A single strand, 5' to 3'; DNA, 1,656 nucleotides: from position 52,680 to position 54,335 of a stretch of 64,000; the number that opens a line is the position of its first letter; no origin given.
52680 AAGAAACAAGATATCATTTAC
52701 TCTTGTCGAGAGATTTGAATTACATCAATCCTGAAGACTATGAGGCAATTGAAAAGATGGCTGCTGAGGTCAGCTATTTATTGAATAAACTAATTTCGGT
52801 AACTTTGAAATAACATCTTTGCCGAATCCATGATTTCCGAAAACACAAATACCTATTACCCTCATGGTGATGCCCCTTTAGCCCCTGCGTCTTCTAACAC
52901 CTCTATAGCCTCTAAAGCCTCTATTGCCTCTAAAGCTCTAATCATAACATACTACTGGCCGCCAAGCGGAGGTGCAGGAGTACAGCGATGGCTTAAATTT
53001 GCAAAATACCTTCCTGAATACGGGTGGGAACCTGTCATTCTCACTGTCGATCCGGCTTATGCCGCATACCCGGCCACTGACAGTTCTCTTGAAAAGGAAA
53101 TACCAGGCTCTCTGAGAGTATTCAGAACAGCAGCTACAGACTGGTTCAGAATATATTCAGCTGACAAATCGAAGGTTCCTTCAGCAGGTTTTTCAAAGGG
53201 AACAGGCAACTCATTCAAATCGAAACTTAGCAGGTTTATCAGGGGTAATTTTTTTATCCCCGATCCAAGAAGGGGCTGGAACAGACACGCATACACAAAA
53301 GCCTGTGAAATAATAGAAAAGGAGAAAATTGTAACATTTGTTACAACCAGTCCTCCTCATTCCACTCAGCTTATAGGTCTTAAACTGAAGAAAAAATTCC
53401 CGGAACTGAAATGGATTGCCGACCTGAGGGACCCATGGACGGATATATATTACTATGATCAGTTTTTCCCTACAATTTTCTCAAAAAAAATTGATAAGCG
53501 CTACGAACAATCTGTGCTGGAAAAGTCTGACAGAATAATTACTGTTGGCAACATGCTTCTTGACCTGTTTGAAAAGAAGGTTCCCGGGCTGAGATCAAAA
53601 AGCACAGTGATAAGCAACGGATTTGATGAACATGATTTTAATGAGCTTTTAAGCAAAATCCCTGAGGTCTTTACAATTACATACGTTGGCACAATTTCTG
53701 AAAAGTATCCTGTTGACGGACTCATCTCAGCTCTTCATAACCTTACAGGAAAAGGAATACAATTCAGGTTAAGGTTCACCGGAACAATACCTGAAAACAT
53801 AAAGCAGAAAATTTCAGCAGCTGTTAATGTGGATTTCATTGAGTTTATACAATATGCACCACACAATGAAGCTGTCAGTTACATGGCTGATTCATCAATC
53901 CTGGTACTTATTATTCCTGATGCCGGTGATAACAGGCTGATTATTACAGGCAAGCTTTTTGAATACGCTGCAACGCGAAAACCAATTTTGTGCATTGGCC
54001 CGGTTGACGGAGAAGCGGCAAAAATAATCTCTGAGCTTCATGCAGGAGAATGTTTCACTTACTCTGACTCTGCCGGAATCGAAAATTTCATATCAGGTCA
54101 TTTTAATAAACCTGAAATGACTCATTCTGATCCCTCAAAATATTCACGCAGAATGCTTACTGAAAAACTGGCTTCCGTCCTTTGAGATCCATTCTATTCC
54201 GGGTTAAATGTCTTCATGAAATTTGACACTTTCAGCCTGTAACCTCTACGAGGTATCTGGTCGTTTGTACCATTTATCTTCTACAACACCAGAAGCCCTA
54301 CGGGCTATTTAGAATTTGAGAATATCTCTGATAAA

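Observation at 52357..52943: Avd-like four-helix-bundle gene bracketed by inverted arrays of 9-nt repeats, an IVS-like cassette outside rRNA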

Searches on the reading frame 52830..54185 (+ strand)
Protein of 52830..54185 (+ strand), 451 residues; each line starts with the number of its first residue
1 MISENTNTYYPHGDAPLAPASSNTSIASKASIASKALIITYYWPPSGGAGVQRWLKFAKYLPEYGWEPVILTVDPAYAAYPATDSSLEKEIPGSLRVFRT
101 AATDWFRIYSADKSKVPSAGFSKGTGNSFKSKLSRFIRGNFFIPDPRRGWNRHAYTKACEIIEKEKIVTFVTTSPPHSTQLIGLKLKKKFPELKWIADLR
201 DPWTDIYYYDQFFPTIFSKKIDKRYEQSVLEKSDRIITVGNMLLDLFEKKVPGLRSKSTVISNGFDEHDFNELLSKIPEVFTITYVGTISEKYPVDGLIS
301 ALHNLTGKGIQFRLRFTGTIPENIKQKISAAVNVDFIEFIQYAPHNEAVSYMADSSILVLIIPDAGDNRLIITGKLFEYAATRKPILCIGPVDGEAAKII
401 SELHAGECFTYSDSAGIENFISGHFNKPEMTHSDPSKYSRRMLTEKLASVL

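Call 5: search_protein_families(library=pfam, proteins=[window:52830-54185:+])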
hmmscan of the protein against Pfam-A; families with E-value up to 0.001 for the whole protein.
window:52830-54185:+ (451 aa): 2 families
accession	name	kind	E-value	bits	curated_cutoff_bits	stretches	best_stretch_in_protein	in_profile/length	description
PF00534.26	Glycos_transf_1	-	0.00024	21.1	26.4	1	280-360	15-98/172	Glycosyl transferases group 1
PF13439.12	Glyco_transf_4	-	0.00034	21.1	28.5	0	216-267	117-168/170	Glycosyltransferase Family 4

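Call 6: search_protein_families(library=ncbifam, proteins=[window:52830-54185:+])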
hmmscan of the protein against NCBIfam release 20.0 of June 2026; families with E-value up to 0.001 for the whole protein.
window:52830-54185:+ (451 aa): 2 families
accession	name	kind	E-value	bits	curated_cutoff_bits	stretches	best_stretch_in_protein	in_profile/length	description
NF047676.1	TeichurnBiosyTuaH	equivalog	8.7e-07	28.1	550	1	186-389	112-319/384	teichuronic acid biosynthesis protein TuaH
NF038298.1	EPS_HpsO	equivalog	0.0002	20.2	575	1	271-432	192-357/388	hormogonium polysaccharide biosynthesis glycosyltransferase HpsO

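Call 14: find_homologous_proteins(query=window:52830-54185:+, max_evalue=1e-20)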
Query window:52830-54185:+ (451 aa): 7998 proteins with E <= 1e-20 among 8000 candidates; the best 120 are listed.
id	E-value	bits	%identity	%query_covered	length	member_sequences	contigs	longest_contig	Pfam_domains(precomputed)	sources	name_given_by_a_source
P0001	5.0e-288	973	94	100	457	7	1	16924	-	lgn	-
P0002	3.9e-214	730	76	93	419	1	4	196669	-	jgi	jgi:glycosyltransferase involved in cell wall biosynthesis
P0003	7.8e-199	679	69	93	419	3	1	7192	-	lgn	-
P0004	1.2e-190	652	68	93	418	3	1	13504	PF00534.27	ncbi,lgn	-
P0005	3.4e-190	651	68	93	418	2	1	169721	PF00534.27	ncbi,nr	ncbi:MAG: glycosyltransferase family 4 protein [Bacteroidetes bacterium]|nr:glycosyltransferase fami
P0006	8.9e-189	646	67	93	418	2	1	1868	PF00534.27,PF13439.13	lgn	-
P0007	1.6e-188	645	67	92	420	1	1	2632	PF00534.27,PF13579.13,PF13439.13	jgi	jgi:glycosyltransferase involved in cell wall biosynthesis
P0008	1.7e-188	645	67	92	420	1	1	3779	PF00534.27,PF13439.13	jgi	jgi:glycosyltransferase involved in cell wall biosynthesis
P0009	7.7e-188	643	67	93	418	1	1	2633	PF00534.27,PF13439.13,PF13692.13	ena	-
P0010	8.5e-187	639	67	93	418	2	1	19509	PF00534.27,PF13439.13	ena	-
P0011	4.2e-184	631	64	96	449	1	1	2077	PF00534.27,PF13439.13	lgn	-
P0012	7.0e-184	630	66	93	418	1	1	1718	PF00534.27,PF13439.13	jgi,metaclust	metaclust:\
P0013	9.6e-184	629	65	93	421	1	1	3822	PF00534.27,PF13579.13,PF13439.13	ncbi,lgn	-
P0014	1.2e-183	629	64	93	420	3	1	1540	PF00534.27,PF13439.13,PF13692.13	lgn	-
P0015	1.3e-183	629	63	93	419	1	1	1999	PF00534.27,PF13439.13,PF13692.13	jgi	jgi:glycosyltransferase involved in cell wall biosynthesis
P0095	3.4e-163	562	56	98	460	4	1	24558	PF00534.27,PF13439.13,PF13692.13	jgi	jgi:glycosyltransferase involved in cell wall biosynthesis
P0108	1.3e-162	560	57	95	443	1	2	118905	PF13439.13,PF13692.13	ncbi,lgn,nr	ncbi:MAG: glycosyltransferase family 4 protein [Bacteroidales bacterium]|nr:glycosyltransferase fami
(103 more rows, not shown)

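Call 17: find_encoding_contigs(protein=P0002, flank=3000, max_places=2)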
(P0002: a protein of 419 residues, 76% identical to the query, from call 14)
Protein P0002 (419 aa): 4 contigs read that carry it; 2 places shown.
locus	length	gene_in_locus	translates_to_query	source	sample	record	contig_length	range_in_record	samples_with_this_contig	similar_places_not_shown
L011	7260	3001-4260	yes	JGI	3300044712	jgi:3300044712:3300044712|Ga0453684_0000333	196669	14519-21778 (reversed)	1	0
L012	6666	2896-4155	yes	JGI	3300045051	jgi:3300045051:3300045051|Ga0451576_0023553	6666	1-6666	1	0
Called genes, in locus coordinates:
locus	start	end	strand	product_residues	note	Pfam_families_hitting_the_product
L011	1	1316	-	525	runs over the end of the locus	PF00890:FAD_binding_2, PF01266:DAO, PF07992:Pyr_redox_2 (faint), PF02910:Succ_DH_flav_C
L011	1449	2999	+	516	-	PF28494:GlyRS_ins_1, PF00587:tRNA-synt_2b, PF03129:HGTP_anticodon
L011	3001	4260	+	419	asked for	-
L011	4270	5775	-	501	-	PF01943:Polysacc_synt, PF13440:Polysacc_synt_3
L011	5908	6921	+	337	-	PF00535:Glycos_transf_2, PF10111:Glyco_tranf_2_2, PF13641:Glyco_tranf_2_3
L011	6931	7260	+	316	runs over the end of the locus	PF13489:Methyltransf_23, PF13649:Methyltransf_25 (weak), PF13847:Methyltransf_31 (weak), PF08241:Methyltransf_11, PF08242:Methyltransf_12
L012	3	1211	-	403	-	?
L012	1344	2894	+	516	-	PF28494:GlyRS_ins_1, PF00587:tRNA-synt_2b, PF03129:HGTP_anticodon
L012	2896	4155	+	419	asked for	-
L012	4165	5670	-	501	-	PF01943:Polysacc_synt, PF13440:Polysacc_synt_3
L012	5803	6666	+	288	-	?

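Call 18: find_encoding_contigs(protein=P0095, flank=3000, max_places=2)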
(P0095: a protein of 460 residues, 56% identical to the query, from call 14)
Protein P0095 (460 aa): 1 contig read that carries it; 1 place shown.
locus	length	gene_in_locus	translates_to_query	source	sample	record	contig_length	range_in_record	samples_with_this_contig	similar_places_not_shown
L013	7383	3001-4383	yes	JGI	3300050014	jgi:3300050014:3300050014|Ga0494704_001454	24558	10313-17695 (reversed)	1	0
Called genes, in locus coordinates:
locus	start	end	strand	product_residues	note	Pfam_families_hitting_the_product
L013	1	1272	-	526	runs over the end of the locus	PF00890:FAD_binding_2, PF01266:DAO, PF07992:Pyr_redox_2 (faint), PF02910:Succ_DH_flav_C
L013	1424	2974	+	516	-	PF28494:GlyRS_ins_1, PF00587:tRNA-synt_2b, PF03129:HGTP_anticodon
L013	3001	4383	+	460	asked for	PF13439:Glyco_transf_4 (faint), PF00534:Glycos_transf_1 (weak), PF13692:Glyco_trans_1_4 (weak)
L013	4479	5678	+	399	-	PF13439:Glyco_transf_4, PF13579:Glyco_trans_4_4 (weak), PF00534:Glycos_transf_1, PF13692:Glyco_trans_1_4, PF13524:Glyco_trans_1_2 (weak)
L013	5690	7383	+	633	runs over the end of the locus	PF13439:Glyco_transf_4, PF00534:Glycos_transf_1, PF13692:Glyco_trans_1_4, PF02353:CMAS, PF05175:MTS, PF13489:Methyltransf_23, PF08241:Methyltransf_11, PF08242:Methyltransf_12, +6 more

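Call 19: find_encoding_contigs(protein=P0108, flank=3000, max_places=2)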
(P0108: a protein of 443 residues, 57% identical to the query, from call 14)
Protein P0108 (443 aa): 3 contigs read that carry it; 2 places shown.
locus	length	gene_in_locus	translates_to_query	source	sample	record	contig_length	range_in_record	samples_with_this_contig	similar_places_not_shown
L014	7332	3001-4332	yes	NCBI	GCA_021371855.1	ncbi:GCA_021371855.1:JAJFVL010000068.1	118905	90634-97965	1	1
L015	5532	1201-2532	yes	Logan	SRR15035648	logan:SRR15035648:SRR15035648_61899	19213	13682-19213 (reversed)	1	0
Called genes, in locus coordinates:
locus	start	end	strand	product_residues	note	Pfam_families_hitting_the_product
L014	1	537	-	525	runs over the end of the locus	PF00890:FAD_binding_2, PF01266:DAO (weak), PF02910:Succ_DH_flav_C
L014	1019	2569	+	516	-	PF28494:GlyRS_ins_1, PF00587:tRNA-synt_2b, PF03129:HGTP_anticodon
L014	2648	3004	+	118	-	PF05635:23S_rRNA_IVP, PF22296:bAvd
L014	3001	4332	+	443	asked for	PF13439:Glyco_transf_4 (weak), PF13692:Glyco_trans_1_4 (weak)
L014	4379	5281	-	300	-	PF05050:Methyltransf_21 (weak)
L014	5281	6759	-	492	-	PF01943:Polysacc_synt, PF13440:Polysacc_synt_3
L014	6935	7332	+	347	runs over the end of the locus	PF00535:Glycos_transf_2, PF10111:Glyco_tranf_2_2, PF13641:Glyco_tranf_2_3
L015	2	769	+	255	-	?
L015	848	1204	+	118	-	PF05635:23S_rRNA_IVP, PF22296:bAvd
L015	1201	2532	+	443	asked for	PF13439:Glyco_transf_4 (weak), PF13692:Glyco_trans_1_4 (weak)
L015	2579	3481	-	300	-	PF05050:Methyltransf_21 (weak)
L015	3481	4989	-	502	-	PF01943:Polysacc_synt, PF13440:Polysacc_synt_3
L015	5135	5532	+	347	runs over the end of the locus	PF00535:Glycos_transf_2, PF10111:Glyco_tranf_2_2, PF13641:Glyco_tranf_2_3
